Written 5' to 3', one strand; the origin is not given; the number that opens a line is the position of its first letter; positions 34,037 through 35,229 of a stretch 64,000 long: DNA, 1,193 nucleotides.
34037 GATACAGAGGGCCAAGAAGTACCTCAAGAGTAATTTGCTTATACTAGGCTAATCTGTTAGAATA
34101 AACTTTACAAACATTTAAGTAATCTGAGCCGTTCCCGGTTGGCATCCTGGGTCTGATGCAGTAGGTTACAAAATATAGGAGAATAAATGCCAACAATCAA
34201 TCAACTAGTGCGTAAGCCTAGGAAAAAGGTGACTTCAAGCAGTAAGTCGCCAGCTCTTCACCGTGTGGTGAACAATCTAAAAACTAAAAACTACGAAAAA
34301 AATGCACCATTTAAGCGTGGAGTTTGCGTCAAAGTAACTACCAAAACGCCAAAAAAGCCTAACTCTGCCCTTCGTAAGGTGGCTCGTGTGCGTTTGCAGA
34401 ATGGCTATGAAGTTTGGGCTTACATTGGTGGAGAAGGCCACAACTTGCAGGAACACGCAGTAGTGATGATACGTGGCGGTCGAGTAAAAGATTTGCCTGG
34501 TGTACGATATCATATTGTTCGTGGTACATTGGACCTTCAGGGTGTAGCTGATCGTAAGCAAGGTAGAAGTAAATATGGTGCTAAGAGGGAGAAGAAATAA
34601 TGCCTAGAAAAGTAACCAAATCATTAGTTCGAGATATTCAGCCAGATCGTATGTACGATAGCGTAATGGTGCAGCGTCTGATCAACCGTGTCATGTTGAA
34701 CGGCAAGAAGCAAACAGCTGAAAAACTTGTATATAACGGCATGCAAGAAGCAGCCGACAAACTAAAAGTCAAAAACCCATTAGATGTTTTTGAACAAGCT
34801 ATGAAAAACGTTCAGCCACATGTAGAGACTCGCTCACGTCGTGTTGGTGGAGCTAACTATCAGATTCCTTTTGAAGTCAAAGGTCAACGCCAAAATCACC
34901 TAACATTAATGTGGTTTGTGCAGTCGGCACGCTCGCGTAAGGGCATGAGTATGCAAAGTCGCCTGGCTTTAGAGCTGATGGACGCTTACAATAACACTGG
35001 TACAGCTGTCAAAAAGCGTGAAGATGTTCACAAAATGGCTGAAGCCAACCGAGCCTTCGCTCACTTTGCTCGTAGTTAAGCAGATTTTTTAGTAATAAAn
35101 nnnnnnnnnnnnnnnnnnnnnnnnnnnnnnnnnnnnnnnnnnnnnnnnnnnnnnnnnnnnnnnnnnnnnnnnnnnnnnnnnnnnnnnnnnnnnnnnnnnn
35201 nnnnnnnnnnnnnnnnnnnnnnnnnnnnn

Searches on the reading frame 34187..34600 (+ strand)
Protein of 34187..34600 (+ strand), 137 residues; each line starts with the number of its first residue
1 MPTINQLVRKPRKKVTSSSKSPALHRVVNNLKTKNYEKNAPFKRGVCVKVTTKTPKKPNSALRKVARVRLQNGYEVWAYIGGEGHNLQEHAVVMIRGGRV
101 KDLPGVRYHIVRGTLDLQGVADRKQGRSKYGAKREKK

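Call 9: search_protein_families(library=pfam, proteins=[window:34187-34600:+])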
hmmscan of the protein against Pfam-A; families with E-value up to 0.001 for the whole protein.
window:34187-34600:+ (137 aa): 1 family
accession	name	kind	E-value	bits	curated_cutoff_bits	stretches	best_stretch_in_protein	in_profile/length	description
PF00164.32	Ribosom_S12_S23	-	6.5e-37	126.1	22.3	1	38-136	9-109/110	Ribosomal protein S12/S23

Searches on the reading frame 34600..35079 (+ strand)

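Call 9: search_protein_families(library=pfam, proteins=[window:34600-35079:+])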
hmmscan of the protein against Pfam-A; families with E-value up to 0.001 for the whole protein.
window:34600-35079:+ (159 aa): 1 family
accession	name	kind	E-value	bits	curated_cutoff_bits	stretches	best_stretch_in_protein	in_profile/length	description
PF00177.27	Ribosomal_S7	-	4.4e-55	185.8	24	1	7-151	5-148/148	Ribosomal protein S7p/S5e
